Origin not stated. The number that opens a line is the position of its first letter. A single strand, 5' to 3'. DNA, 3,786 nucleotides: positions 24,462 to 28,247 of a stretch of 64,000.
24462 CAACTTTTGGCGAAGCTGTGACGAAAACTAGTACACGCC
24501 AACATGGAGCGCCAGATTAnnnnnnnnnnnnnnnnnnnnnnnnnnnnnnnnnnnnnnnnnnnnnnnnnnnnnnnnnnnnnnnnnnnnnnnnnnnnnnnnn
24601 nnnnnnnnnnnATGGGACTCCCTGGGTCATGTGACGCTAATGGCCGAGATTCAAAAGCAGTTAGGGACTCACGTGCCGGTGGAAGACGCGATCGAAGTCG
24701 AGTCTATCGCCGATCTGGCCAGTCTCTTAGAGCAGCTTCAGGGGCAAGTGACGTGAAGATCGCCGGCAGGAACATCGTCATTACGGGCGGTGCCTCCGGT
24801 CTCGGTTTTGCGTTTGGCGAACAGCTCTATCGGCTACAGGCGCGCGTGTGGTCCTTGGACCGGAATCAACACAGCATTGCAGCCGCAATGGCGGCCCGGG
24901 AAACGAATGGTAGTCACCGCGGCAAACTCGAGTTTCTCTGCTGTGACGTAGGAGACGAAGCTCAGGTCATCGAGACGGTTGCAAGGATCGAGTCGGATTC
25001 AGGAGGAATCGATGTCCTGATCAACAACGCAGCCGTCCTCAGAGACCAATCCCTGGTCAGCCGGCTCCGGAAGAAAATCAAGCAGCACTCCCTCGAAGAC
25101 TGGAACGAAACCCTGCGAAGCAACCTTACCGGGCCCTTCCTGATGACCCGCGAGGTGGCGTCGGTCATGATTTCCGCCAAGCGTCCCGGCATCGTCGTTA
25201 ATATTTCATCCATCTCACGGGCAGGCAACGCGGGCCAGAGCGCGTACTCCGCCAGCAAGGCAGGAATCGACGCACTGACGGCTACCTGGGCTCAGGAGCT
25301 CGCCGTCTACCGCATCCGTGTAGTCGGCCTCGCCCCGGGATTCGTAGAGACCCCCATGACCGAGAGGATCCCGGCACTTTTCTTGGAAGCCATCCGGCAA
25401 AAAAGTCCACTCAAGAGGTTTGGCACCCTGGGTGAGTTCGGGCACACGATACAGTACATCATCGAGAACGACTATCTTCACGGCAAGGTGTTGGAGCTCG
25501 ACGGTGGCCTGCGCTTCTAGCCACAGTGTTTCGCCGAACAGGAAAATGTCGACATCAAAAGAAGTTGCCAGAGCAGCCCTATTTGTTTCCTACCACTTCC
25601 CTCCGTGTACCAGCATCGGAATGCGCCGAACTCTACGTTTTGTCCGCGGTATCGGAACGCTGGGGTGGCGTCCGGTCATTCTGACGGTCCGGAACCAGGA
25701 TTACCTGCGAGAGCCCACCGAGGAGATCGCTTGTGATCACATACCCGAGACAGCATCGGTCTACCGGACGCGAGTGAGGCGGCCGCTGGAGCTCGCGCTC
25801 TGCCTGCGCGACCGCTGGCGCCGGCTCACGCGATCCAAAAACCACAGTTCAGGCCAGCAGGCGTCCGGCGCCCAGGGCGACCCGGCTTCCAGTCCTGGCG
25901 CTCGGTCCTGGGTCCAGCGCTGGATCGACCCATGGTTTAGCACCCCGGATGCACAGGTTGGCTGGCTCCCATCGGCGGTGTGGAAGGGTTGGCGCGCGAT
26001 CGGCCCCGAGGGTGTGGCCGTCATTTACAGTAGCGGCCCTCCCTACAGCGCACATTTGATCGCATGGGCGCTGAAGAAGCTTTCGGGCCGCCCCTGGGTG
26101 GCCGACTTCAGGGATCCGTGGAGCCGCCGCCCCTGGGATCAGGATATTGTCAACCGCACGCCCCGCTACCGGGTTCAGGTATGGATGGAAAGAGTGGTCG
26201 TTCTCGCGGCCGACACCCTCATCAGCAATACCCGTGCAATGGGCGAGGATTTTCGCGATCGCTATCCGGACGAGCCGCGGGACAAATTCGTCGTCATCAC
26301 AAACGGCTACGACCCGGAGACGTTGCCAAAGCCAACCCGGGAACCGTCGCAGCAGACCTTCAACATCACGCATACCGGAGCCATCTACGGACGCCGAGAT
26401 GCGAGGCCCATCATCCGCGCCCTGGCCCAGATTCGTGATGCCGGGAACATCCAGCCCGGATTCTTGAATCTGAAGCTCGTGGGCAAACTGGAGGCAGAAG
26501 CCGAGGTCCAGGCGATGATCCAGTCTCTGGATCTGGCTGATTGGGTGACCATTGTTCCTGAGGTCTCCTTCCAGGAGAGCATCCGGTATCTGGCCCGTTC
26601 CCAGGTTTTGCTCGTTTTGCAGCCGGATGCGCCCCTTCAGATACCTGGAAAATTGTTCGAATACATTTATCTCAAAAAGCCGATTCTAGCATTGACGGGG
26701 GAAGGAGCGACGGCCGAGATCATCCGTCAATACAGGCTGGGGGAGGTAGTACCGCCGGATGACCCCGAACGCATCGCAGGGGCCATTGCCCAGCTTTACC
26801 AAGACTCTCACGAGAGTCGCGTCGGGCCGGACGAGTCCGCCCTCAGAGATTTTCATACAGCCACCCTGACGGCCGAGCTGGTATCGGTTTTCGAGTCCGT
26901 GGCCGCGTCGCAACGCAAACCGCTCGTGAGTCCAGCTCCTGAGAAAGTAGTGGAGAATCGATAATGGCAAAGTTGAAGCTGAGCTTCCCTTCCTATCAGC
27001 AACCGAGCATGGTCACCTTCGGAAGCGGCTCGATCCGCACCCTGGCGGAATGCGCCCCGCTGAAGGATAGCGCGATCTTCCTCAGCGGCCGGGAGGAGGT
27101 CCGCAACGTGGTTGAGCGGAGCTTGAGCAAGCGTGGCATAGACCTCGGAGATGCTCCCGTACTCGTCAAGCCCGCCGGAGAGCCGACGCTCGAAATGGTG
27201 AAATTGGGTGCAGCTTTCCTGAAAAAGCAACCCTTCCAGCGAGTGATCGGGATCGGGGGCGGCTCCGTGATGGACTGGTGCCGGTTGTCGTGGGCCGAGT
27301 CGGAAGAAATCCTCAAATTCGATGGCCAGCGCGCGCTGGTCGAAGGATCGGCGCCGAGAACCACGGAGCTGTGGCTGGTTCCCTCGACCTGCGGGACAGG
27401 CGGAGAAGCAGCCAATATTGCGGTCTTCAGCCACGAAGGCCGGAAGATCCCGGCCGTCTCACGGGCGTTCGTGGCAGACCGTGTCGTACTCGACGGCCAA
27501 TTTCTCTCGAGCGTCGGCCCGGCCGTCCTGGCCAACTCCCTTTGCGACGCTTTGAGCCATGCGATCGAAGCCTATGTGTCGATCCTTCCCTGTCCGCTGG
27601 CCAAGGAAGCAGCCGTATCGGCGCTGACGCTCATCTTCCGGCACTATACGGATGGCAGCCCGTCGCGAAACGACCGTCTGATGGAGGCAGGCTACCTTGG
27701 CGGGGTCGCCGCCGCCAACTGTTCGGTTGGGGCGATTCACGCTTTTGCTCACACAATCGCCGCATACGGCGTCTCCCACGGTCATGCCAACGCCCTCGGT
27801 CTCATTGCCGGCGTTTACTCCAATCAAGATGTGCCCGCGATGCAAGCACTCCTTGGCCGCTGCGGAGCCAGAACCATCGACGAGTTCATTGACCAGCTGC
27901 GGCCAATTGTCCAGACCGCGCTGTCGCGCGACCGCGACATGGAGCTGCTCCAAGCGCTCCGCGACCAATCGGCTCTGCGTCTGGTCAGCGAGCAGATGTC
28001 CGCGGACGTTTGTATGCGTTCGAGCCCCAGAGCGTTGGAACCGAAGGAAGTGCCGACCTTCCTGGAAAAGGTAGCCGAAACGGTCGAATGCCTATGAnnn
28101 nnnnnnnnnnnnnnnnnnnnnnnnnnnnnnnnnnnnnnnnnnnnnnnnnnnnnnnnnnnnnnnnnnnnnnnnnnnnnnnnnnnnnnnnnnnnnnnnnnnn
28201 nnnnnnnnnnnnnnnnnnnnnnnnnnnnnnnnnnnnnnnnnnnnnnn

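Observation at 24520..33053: ACP / FabG / GT4 / Fe-ADH / acyl-AMP ligase / LuxE-like / LuxC-like / FemAB-GNAT module inside a glycan cluster: candidate undescribed fatty aldehyde/alcohol glycoconjugate pathway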

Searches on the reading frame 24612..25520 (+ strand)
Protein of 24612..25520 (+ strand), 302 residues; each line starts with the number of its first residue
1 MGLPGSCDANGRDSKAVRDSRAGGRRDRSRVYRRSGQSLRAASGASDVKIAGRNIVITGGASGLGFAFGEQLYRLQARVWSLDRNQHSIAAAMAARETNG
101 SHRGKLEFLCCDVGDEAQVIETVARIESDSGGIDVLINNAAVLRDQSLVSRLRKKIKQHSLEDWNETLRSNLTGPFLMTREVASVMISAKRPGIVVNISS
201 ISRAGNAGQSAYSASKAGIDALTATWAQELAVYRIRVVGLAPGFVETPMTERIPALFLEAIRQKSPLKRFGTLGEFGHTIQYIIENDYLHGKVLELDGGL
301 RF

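Call 4: search_protein_families(library=pfam, proteins=[window:24612-25520:+], max_evalue=0.01)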
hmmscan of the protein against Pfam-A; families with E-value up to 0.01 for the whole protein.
window:24612-25520:+ (302 aa): 6 families
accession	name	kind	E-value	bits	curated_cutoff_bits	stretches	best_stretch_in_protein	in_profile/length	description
PF00106.31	adh_short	-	3.2e-47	161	26.6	1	54-253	2-190/195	short chain dehydrogenase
PF13561.12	adh_short_C2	-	4.9e-43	147.8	27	1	61-300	3-235/236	Enoyl-(Acyl carrier protein) reductase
PF08659.16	KR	-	1.1e-12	48.7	22.6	1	56-228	4-165/180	KR domain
PF23441.1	SDR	-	1.3e-05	25.2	27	1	49-251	4-200/258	SDR-like rossmann domain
PF01370.27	Epimerase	-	0.0007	19.5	20.9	0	55-144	1-75/240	NAD dependent epimerase/dehydratase family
PF16363.11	GDP_Man_Dehyd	-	0.0025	17.8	27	0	57-129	2-77/332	GDP-mannose 4,6 dehydratase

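Call 5: search_protein_families(library=ncbifam, proteins=[window:24612-25520:+], max_evalue=0.01)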
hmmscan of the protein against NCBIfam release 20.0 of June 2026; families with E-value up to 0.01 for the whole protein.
window:24612-25520:+ (302 aa): 226 families (the best 25 are shown)
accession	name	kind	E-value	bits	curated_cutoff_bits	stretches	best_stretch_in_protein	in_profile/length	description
NF006072.0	PRK08217.1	subfamily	7.1e-78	261.9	298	1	49-301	2-252/253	3-ketoacyl-(acyl-carrier-protein) reductase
TIGR01830.1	3oxo_ACP_reduc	equivalog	1.7e-51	175.3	297.75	1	56-300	2-238/239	3-oxoacyl-[acyl-carrier-protein] reductase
NF004198.0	PRK05653.1-3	equivalog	1.1e-50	172.4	296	1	50-300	5-246/248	3-oxoacyl-ACP reductase FabG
NF009466.0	PRK12826.1-2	subfamily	2e-45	155.2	222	1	53-300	4-244/248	3-oxoacyl-ACP reductase FabG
NF009464.0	PRK12824.1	subfamily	2.6e-43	148.5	269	1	55-300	5-242/245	3-oxoacyl-ACP reductase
NF004199.0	PRK05653.1-4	equivalog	3.7e-42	144.6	301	1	49-300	2-245/247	3-oxoacyl-ACP reductase FabG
TIGR01829.1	AcAcCoA_reduct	subfamily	4.5e-41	141.1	302.1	1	56-301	4-241/242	acetoacetyl-CoA reductase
NF004197.0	PRK05653.1-1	equivalog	7.4e-41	140.4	332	1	49-301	4-247/249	3-oxoacyl-ACP reductase FabG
NF005067.0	PRK06484.1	equivalog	8.6e-41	140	713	1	50-300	7-251/524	short chain dehydrogenase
NF004817.0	PRK06171.1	subfamily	1.9e-39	135.7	304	1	48-299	5-261/265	sorbitol-6-phosphate dehydrogenase subunit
NF006070.0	PRK08213.1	subfamily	4.9e-38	131.1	279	1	49-300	9-256/259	gluconate 5-dehydrogenase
NF005559.1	PRK07231.1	subfamily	1e-37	130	215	1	50-300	2-247/249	glucose 1-dehydrogenase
NF004791.0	PRK06138.1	equivalog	1.5e-37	129.3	312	1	49-300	2-249/252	SDR family oxidoreductase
NF005488.0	PRK07097.1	equivalog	1e-35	123.1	369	1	48-300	6-257/266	gluconate 5-dehydrogenase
NF004200.0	PRK05653.1-5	equivalog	1.2e-35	123.2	273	1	53-300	3-241/242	3-oxoacyl-ACP reductase FabG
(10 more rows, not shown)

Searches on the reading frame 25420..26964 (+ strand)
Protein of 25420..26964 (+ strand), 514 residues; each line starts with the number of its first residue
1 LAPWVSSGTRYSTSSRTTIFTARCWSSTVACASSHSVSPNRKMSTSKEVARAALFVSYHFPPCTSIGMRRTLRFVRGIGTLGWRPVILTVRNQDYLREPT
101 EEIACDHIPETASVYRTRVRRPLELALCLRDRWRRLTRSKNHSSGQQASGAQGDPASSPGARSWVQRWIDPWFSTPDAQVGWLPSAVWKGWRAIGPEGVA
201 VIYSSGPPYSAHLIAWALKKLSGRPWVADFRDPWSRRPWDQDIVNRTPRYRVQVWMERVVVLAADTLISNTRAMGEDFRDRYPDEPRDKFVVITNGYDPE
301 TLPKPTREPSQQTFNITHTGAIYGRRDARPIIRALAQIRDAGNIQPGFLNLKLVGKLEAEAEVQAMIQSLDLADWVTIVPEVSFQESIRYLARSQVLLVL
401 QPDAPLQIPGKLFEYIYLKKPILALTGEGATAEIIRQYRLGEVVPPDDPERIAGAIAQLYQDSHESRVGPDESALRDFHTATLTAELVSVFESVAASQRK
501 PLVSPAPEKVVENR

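Call 4: search_protein_families(library=pfam, proteins=[window:25420-26964:+], max_evalue=0.01)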
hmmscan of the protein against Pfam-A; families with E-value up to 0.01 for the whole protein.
window:25420-26964:+ (514 aa): 4 families
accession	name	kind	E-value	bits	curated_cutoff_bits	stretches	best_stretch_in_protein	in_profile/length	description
PF13692.12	Glyco_trans_1_4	-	3.3e-11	44.1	27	1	315-462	3-142/142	Glycosyl transferases group 1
PF13579.12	Glyco_trans_4_4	-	9.9e-10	39.4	29.7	1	153-296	32-158/158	Glycosyl transferase 4-like domain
PF00534.26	Glycos_transf_1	-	1.9e-09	37.7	26.4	1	331-467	33-162/172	Glycosyl transferases group 1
PF13439.12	Glyco_transf_4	-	4.5e-09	37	28.5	1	175-300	49-169/170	Glycosyltransferase Family 4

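Call 5: search_protein_families(library=ncbifam, proteins=[window:25420-26964:+], max_evalue=0.01)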
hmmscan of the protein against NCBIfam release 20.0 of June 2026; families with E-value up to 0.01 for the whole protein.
window:25420-26964:+ (514 aa): 4 families
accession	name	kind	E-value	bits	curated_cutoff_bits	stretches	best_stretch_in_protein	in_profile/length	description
TIGR02149.1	glgA_Coryne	subfamily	1.1e-09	37.9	302.4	1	211-313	94-194/391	glycogen synthase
NF041876.1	EPS_EpsE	equivalog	2e-08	33.9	400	1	270-466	168-365/389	exopolysaccharide biosynthesis GT4 family glycosyltransferase EpsE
TIGR04063.1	stp3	hypoth_equivalog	2.4e-07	30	442.05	1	225-465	118-363/397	TIGR04063 family PEP-CTERM/XrtA system glycosyltransferase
TIGR03088.1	stp2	hypoth_equivalog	4e-06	26.1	409.05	1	308-467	189-343/374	TIGR03088 family PEP-CTERM/XrtA system glycosyltransferase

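Call 74: search_protein_families(library=ncbifam, proteins=[window:25546-26964:+], max_evalue=0.01)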
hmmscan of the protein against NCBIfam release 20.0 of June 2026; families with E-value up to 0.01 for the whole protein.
window:25546-26964:+ (472 aa): 4 families
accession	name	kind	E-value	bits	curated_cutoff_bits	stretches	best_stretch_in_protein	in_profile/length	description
TIGR02149.1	glgA_Coryne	subfamily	9.8e-10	38.1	302.4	1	169-272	94-195/391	glycogen synthase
NF041876.1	EPS_EpsE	equivalog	1.7e-08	34.2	400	1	228-424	168-365/389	exopolysaccharide biosynthesis GT4 family glycosyltransferase EpsE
TIGR04063.1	stp3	hypoth_equivalog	1.8e-07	30.4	442.05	1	183-423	118-363/397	TIGR04063 family PEP-CTERM/XrtA system glycosyltransferase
TIGR03088.1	stp2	hypoth_equivalog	3.3e-06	26.4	409.05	1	266-425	189-343/374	TIGR03088 family PEP-CTERM/XrtA system glycosyltransferase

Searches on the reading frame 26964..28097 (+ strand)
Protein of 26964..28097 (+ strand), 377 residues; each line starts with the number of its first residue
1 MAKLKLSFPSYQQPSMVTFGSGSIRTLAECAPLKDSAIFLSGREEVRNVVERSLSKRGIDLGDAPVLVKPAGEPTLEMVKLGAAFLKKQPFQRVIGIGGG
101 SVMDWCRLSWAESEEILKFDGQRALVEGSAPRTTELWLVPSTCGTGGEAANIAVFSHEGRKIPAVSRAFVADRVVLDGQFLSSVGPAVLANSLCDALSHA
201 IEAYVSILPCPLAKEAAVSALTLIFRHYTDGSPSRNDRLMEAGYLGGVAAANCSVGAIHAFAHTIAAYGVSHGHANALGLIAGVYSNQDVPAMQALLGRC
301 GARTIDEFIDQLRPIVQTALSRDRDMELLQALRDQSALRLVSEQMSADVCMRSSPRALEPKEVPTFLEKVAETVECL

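Call 4: search_protein_families(library=pfam, proteins=[window:26964-28097:+], max_evalue=0.01)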
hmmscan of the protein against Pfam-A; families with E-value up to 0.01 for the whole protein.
window:26964-28097:+ (377 aa): 3 families
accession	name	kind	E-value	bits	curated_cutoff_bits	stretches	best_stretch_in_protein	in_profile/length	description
PF00465.25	Fe-ADH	-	1.7e-21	77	31.3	1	14-177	1-167/168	Iron-containing alcohol dehydrogenase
PF25137.1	ADH_Fe_C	-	9.3e-16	58.5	27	1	191-365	3-188/194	Fe-containing alcohol dehydrogenase family, C-terminal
PF13685.12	Fe-ADH_2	-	5.9e-05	23.5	28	1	45-108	33-92/149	Iron-containing alcohol dehydrogenase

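Call 5: search_protein_families(library=ncbifam, proteins=[window:26964-28097:+], max_evalue=0.01)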
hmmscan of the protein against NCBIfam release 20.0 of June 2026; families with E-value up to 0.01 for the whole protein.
window:26964-28097:+ (377 aa): 14 families
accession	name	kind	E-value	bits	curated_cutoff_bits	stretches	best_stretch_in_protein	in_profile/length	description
NF041833.1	Fe_ADH_ErcA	equivalog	2.5e-32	112.4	550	1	66-367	63-378/382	alcohol dehydrogenase-like regulatory protein ErcA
NF010378.0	PRK13805.1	equivalog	7e-30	103.6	951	1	12-293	460-763/872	bifunctional acetaldehyde-CoA/alcohol dehydrogenase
NF007911.0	PRK10624.1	equivalog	9.6e-23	80.7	537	1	72-364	69-375/382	lactaldehyde reductase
NF011998.0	PRK15454.1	equivalog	1.2e-21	77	556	1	48-357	67-381/395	ethanolamine utilization ethanol dehydrogenase EutG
TIGR02638.1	lactal_redase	equivalog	3.2e-21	75.6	523.15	1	73-281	69-286/379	lactaldehyde reductase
NF058672.1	4HyButDHCUPNE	equivalog_domain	1.2e-20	74.1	500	1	59-363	53-370/378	4-hydroxybutyrate dehydrogenase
NF050025.1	SulfAcetaldRedSarD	equivalog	1.2e-20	73.7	700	1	46-277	46-281/385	sulfoacetaldehyde reductase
NF053866.1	CholDhdGbsBBac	equivalog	1.8e-20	72.9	550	1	47-278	54-292/392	choline dehydrogenase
NF007363.0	PRK09860.1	equivalog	7.7e-19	68.1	581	1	72-290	70-295/383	L-threonine dehydrogenase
TIGR03405.1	Phn_Fe-ADH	equivalog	2.3e-15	56.2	423.7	1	11-347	1-346/355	iron-containing alcohol dehydrogenase PsrA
NF041822.1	daptide_DH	equivalog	4.9e-15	55.3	300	1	66-206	32-177/363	daptide-type RiPP biosynthesis dehydogenase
TIGR04266.1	NDMA_methanol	equivalog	1.7e-06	27.1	625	1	81-280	85-296/420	NDMA-dependent methanol dehydrogenase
NF011717.0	PRK15138.1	equivalog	2.4e-06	26.9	645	1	12-206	7-205/387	alcohol dehydrogenase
NF006941.0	PRK09423.1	subfamily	0.002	17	336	0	12-106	6-100/367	glycerol dehydrogenase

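Call 70: search_solved_structures(query=window:26964-28097:+, max_evalue=1e-10)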
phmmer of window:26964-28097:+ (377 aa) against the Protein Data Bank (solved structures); distinct sequences matched with E-value up to 1e-10: 29.
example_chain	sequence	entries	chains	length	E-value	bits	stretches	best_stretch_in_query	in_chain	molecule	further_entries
13he_A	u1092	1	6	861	8.3e-22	80.9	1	72-292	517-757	Aldehyde-alcohol dehydrogenase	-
8uhw_A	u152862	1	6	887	8.8e-22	80.8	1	72-292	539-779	Aldehyde-alcohol dehydrogenase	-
6scg_A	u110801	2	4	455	1e-21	80.6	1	65-297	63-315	Aldehyde-alcohol dehydrogenase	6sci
30sm_A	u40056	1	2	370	1.6e-21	79.9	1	71-284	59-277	Cvir-Hbd2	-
6tqh_A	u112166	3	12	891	3.9e-21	78.7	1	66-296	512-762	Aldehyde-alcohol dehydrogenase | Bifunctional aldehyde-alcohol dehydrogenase AdhE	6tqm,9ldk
6ahc_A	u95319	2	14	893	3.9e-21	78.7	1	66-296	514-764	Aldehyde-alcohol dehydrogenase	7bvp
7dag_A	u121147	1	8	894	1.8e-20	76.5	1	69-296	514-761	Aldehyde-alcohol dehydrogenase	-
3zdr_A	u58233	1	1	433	3.2e-19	72.4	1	57-279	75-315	ALCOHOL DEHYDROGENASE DOMAIN OF THE BIFUNCTIONAL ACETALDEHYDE DEHYDROGENASE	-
9jx4_A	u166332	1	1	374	5.4e-19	71.6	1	73-323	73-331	Aldehyde-alcohol dehydrogenase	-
7qlg_AAA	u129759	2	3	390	1e-18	70.8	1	72-358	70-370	Lactaldehyde reductase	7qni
7qnj_AAA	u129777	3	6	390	1.4e-18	70.3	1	72-358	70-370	Lactaldehyde reductase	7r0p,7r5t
7qlq_AAA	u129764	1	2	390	1.8e-18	70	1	72-358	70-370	Lactaldehyde reductase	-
1rrm_A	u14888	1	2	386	1.8e-18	69.9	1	72-358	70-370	Lactaldehyde reductase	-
2bi4_A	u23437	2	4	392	2.1e-18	69.7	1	72-358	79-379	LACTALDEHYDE REDUCTASE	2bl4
7qls_AAA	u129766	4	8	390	2.4e-18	69.5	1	72-358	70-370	Lactaldehyde reductase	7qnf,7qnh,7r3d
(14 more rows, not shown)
